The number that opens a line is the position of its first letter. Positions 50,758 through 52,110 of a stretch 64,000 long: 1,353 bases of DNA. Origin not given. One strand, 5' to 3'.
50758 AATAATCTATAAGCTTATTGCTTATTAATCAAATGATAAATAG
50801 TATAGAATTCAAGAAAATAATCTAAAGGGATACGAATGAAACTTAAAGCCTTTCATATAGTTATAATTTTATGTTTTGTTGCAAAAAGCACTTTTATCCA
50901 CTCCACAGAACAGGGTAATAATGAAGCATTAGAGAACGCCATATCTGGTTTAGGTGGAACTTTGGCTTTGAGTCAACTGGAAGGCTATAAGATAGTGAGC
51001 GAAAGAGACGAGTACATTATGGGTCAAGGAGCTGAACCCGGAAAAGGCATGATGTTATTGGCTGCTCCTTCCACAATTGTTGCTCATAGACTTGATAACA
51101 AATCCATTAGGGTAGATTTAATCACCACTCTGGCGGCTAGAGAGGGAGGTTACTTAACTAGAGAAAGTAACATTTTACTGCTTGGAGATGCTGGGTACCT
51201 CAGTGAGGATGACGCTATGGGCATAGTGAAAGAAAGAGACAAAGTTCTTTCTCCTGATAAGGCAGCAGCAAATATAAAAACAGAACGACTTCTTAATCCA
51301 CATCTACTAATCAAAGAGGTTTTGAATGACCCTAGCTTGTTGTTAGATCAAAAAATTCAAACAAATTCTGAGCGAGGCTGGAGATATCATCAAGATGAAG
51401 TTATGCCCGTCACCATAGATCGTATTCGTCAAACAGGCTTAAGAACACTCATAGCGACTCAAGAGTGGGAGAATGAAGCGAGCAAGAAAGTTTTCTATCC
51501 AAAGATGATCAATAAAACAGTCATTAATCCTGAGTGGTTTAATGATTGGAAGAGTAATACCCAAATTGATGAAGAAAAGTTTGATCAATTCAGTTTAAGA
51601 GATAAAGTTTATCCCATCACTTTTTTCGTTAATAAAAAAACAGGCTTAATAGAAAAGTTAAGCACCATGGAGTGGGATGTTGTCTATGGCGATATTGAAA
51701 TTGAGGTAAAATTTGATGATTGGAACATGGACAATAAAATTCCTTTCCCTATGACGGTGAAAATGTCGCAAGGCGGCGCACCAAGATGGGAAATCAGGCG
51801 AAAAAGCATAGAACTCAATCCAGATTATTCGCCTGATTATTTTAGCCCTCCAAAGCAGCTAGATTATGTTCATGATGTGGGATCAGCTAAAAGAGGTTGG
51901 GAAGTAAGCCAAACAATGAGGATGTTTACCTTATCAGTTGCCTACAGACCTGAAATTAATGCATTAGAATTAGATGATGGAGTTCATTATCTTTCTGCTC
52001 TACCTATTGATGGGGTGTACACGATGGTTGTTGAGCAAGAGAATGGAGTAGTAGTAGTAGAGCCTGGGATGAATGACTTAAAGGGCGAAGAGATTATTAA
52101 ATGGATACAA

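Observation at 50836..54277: Translationally coupled exported trio: novel-domain-MBL fusion, orphan FGE-like protein, and diheme cytochrome c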

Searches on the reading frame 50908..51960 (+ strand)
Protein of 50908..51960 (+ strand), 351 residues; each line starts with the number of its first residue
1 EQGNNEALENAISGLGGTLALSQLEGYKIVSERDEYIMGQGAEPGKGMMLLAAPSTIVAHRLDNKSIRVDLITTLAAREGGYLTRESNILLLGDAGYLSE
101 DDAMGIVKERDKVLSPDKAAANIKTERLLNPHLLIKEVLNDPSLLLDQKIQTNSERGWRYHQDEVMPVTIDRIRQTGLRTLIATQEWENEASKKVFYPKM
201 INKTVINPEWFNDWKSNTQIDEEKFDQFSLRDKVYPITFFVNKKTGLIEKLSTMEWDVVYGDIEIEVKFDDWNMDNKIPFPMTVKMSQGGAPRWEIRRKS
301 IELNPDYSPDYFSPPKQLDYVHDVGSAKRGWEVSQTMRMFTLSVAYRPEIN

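Call 16: search_protein_representatives(protein=window:50908-51960:+)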
Query: 351 residues. Proteins with E-value up to 0.001 (for the whole library): 155; up to 1e-10: 62; up to 1e-30: 12. The best 150 are listed.
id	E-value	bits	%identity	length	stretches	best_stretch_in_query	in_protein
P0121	3.3e-90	319.0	45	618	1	8-350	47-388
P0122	5.7e-65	236.0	35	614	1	5-343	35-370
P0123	3.2e-57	210.5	34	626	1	5-344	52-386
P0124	7.2e-56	206.1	33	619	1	6-342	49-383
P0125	7.8e-53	196.1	33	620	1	6-350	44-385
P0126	3.2e-49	184.2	35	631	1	6-338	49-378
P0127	9.7e-47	176.1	33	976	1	6-337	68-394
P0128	1.7e-42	162.2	70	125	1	94-203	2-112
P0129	2.4e-39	151.7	36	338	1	6-273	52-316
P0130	2.2e-34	135.4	30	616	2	208-340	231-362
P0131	1.7e-32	129.3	65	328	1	254-350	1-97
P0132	8.0e-32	127.0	39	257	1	6-175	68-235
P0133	2.6e-30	122.0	40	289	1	202-350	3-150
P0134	3.6e-28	115.0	48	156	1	154-264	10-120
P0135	2.3e-27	112.3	39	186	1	203-337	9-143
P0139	5.5e-20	88.1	26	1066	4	7-146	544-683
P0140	7.4e-20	87.7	30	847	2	226-341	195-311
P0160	2.5e-14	69.5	30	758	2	228-317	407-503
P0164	9.3e-14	67.6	30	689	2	228-341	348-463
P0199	2.3e-09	53.2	34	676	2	226-341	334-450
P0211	3.2e-08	49.4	31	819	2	230-340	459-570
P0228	6.7e-07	45.1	30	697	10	276-320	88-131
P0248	9.3e-06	41.3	31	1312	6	4-56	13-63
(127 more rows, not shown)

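Call 54: find_homologous_proteins(query=A4, max_evalue=0.00001)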
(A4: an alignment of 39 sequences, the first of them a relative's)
Query A4 (39 sequences) (614 aa, profile of the alignment): 53 proteins with E <= 0.00001 among 8000 candidates.
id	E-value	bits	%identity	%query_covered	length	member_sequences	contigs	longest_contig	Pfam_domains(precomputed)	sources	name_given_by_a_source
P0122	9.1e-170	584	100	100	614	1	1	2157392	PF00753.34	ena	-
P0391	2.4e-162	560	45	94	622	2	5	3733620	PF00753.34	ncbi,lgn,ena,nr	ncbi:MAG: MBL fold metallo-hydrolase [Alphaproteobacteria bacterium]|nr:MBL fold metallo-hydrolase [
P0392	1.3e-161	557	76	97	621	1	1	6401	PF00753.34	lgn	-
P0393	7.3e-161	555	45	100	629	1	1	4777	PF00753.34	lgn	-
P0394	1.2e-158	548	65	99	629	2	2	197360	PF00753.34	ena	-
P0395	3.8e-157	543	64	99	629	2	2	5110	PF00753.34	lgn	-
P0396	6.2e-154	532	64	100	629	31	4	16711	PF00753.34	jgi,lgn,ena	jgi:glyoxylase-like metal-dependent hydrolase (beta-lactamase superfamily II)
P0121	1.8e-151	524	47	99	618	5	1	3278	PF00753.34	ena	-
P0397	1.8e-150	521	48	97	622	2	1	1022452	PF00753.34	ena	-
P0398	4.3e-150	519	48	94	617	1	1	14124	PF00753.34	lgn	-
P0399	2.2e-149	517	48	98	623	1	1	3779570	PF00753.34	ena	-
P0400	3.1e-149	516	46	96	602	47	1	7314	PF00753.34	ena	-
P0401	1.4e-148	514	48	98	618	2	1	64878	PF00753.34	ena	-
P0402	1.3e-146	508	47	98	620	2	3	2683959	PF00753.34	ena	-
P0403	1.2e-138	482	45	100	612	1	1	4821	PF00753.34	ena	-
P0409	2.0e-138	481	45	100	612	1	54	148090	PF00753.34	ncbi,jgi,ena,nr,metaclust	ncbi:MAG: MBL fold metallo-hydrolase [Gammaproteobacteria bacterium]|jgi:glyoxylase-like metal-depen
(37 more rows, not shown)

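Call 59: search_protein_families(library=pfam, proteins=[P0139, P0140, P0160, P0164, P0199, P0211, P0127, P0228, P0248], max_evalue=0.001)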
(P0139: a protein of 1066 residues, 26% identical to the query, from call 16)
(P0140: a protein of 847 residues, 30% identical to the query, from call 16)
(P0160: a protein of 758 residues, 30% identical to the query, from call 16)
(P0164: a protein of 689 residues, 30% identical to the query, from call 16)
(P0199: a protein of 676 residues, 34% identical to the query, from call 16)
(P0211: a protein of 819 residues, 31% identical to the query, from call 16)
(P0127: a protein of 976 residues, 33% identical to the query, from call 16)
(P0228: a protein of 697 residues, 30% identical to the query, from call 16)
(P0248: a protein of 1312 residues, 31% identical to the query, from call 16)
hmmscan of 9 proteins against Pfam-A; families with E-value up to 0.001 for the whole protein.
P0139 (1066 aa): 3 families
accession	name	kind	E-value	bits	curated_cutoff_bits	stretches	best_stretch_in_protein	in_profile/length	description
PF00753.33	Lactamase_B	-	5.9e-19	69.2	22.7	2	345-490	8-150/196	Metallo-beta-lactamase superfamily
PF12706.13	Lactamase_B_2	-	2.6e-08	34.1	27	1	355-483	3-125/200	Beta-lactamase superfamily domain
PF19583.5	ODP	-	2.2e-05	24.9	27.2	1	346-498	6-144/194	ODP family beta lactamase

P0140 (847 aa): 3 families
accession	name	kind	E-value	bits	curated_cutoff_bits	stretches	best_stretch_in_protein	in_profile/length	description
PF13860.13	FlgD_ig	-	1.4e-07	31.8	27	1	772-828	15-69/79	FlgD Ig-like domain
PF00753.33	Lactamase_B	-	1.3e-05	25.6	22.7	1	337-411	2-75/196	Metallo-beta-lactamase superfamily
PF18962.6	Por_Secre_tail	-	0.00015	22.4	27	1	759-845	2-75/75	Secretion system C-terminal sorting domain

P0160 (758 aa): 0 families

P0164 (689 aa): 4 families
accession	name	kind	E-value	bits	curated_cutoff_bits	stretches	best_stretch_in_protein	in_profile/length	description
PF13442.11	Cytochrome_CBB3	-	2.6e-21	76.2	27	2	30-101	2-68/68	Cytochrome C oxidase, cbb3-type, subunit III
PF00034.26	Cytochrom_C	-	2.6e-09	38.7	21.3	0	33-104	3-89/90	Cytochrome c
PF00753.33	Lactamase_B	-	1.8e-08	35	22.7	1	489-635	2-146/196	Metallo-beta-lactamase superfamily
PF12706.13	Lactamase_B_2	-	0.00082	19.5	27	0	530-617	29-112/200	Beta-lactamase superfamily domain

P0199 (676 aa): 2 families
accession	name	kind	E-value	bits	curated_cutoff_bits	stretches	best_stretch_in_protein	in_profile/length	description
PF07676.18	PD40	-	2.5e-14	53.2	20.9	0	162-183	2-23/38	WD40-like Beta Propeller Repeat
PF00753.33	Lactamase_B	-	6.2e-08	33.3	22.7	1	476-631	2-155/196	Metallo-beta-lactamase superfamily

P0211 (819 aa): 3 families
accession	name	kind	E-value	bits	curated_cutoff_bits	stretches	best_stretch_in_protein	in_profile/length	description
PF07452.17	CHRD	-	2.7e-34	119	24.1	2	34-160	3-117/117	CHRD domain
PF00753.33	Lactamase_B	-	0.0001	22.7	22.7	1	635-690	40-95/196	Metallo-beta-lactamase superfamily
PF12706.13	Lactamase_B_2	-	0.00059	19.9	27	0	636-748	26-142/200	Beta-lactamase superfamily domain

P0127 (976 aa): 2 families
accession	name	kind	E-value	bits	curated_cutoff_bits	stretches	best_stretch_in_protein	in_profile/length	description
PF00753.33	Lactamase_B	-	4.8e-27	95.6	22.7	2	703-871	6-188/196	Metallo-beta-lactamase superfamily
PF12706.13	Lactamase_B_2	-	1.9e-15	57.5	27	2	715-806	3-99/200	Beta-lactamase superfamily domain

P0228 (697 aa): 1 family
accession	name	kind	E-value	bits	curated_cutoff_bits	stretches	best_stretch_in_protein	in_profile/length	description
PF03864.22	Phage_cap_E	-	5.9e-07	29.3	22.9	0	18-32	304-318/329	Phage major capsid protein E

P0248 (1312 aa): 4 families
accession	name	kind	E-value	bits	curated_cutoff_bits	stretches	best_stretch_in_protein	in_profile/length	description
PF17803.7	Cadherin_4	-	2.3e-52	175.8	25.1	5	565-656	1-71/71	Bacterial cadherin-like domain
PF17963.7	Big_9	-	4.2e-33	114.5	23.6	5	575-688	1-89/89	Bacterial Ig domain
PF21063.2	Reovirus_L2_GTase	-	1.9e-05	24.5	27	0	398-442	13-57/247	Reovirus core-spike protein lambda-2 (L2), GTase domain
PF24514.1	SpaA_4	-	2.5e-05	25.5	27.3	0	77-108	12-37/107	Prealbumin-like fold domain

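Call 73: find_encoding_contigs(protein=P0122, flank=9000, max_places=1)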
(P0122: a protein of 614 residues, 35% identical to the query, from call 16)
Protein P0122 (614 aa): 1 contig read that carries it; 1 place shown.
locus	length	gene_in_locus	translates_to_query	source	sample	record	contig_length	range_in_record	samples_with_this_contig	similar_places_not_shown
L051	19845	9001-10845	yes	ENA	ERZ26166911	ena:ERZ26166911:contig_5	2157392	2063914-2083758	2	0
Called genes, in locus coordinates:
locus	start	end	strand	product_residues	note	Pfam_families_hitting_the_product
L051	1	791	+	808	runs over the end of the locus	PF07715:Plug, PF00593:TonB_dep_Rec_b-barrel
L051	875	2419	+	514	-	PF01565:FAD_binding_4, PF08031:BBE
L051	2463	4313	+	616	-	PF00753:Lactamase_B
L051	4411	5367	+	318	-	PF05598:DUF772, PF01609:DDE_Tnp_1, PF13612:DDE_Tnp_1_3 (weak), PF13359:DDE_Tnp_4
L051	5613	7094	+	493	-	PF01565:FAD_binding_4, PF08031:BBE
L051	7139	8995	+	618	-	PF00753:Lactamase_B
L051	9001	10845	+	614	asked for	PF00753:Lactamase_B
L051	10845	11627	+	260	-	PF00561:Abhydrolase_1, PF12146:Hydrolase_4 (weak), PF12697:Abhydrolase_6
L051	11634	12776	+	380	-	PF02771:Acyl-CoA_dh_N, PF02770:Acyl-CoA_dh_M, PF00441:Acyl-CoA_dh_1, PF08028:Acyl-CoA_dh_2, PF22924:ACOX_C_alpha1 (weak)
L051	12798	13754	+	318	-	PF03781:FGE-sulfatase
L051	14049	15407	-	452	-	PF05598:DUF772, PF01609:DDE_Tnp_1, PF13751:DDE_Tnp_1_6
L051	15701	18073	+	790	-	PF00069:Pkinase, PF07714:PK_Tyr_Ser-Thr, PF24885:TPR_NPHP3, PF13374:TPR_10, PF13424:TPR_12, PF13374:TPR_10, PF13424:TPR_12, PF13374:TPR_10, +17 more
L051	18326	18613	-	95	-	PF00578:AhpC-TSA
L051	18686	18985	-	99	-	-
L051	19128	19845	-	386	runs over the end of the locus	PF00903:Glyoxalase (weak)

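Call 74: find_encoding_contigs(protein=P0391, flank=9000, max_places=1)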
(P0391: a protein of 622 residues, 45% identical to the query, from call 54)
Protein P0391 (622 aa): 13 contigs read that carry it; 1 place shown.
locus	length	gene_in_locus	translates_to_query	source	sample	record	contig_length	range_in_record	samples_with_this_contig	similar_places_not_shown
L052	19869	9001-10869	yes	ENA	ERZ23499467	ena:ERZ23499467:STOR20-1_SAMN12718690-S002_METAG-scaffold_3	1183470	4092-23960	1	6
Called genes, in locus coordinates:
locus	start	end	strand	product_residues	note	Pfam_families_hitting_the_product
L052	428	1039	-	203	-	PF01613:Flavin_Reduct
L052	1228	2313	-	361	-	PF00296:Bac_luciferase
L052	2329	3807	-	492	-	PF01565:FAD_binding_4, PF08031:BBE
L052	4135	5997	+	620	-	PF00753:Lactamase_B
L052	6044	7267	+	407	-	PF06206:CpeT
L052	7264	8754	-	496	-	PF01565:FAD_binding_4, PF08031:BBE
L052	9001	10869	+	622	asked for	PF00753:Lactamase_B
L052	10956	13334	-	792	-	PF07715:Plug, PF00593:TonB_dep_Rec_b-barrel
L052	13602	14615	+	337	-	PF00356:LacI, PF00532:Peripla_BP_1, PF13407:Peripla_BP_4, PF13377:Peripla_BP_3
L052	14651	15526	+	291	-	PF08894:DUF1838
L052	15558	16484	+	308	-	PF03781:FGE-sulfatase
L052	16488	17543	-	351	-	PF00903:Glyoxalase (faint), PF13669:Glyoxalase_4 (faint)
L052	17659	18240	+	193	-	PF00903:Glyoxalase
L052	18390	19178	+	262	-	PF00561:Abhydrolase_1, PF12146:Hydrolase_4, PF12697:Abhydrolase_6, PF03096:Ndr (weak)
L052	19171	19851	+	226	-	-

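Call 75: find_encoding_contigs(protein=P0409, flank=9000, max_places=1)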
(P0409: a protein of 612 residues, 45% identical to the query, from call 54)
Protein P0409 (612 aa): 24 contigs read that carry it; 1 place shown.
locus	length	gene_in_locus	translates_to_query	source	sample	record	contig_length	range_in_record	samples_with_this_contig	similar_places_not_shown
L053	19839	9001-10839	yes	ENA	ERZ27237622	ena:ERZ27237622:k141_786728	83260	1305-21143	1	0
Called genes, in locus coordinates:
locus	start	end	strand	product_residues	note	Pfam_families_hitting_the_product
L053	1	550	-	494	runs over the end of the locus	PF01979:Amidohydro_1, PF07969:Amidohydro_3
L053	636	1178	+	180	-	PF09523:DUF2390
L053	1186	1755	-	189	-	PF02441:Flavoprotein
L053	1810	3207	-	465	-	PF01494:FAD_binding_3 (faint), PF03486:HI0933_like (faint), PF07992:Pyr_redox_2 (faint), PF00890:FAD_binding_2, PF01266:DAO, PF12831:FAD_oxidored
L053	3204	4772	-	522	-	PF00890:FAD_binding_2, PF01134:GIDA (weak), PF01266:DAO (weak), PF03486:HI0933_like, PF07992:Pyr_redox_2 (weak), PF12831:FAD_oxidored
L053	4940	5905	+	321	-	PF07883:Cupin_2 (faint)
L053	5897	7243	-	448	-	PF03137:OATP (faint), PF07690:MFS_1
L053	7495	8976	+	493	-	PF01565:FAD_binding_4, PF08031:BBE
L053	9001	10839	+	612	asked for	PF00753:Lactamase_B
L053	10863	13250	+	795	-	PF01315:Ald_Xan_dh_C, PF02738:MoCoBD_1, PF20256:MoCoBD_2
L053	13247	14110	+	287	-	PF00941:FAD_binding_5, PF03450:CO_deh_flav_C (weak)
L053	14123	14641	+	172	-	PF00111:Fer2 (weak), PF13085:Fer2_3 (weak), PF01799:Fer2_2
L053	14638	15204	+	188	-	PF04115:Ureidogly_lyase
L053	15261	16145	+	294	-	PF08894:DUF1838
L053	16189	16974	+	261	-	PF00561:Abhydrolase_1, PF12146:Hydrolase_4, PF12697:Abhydrolase_6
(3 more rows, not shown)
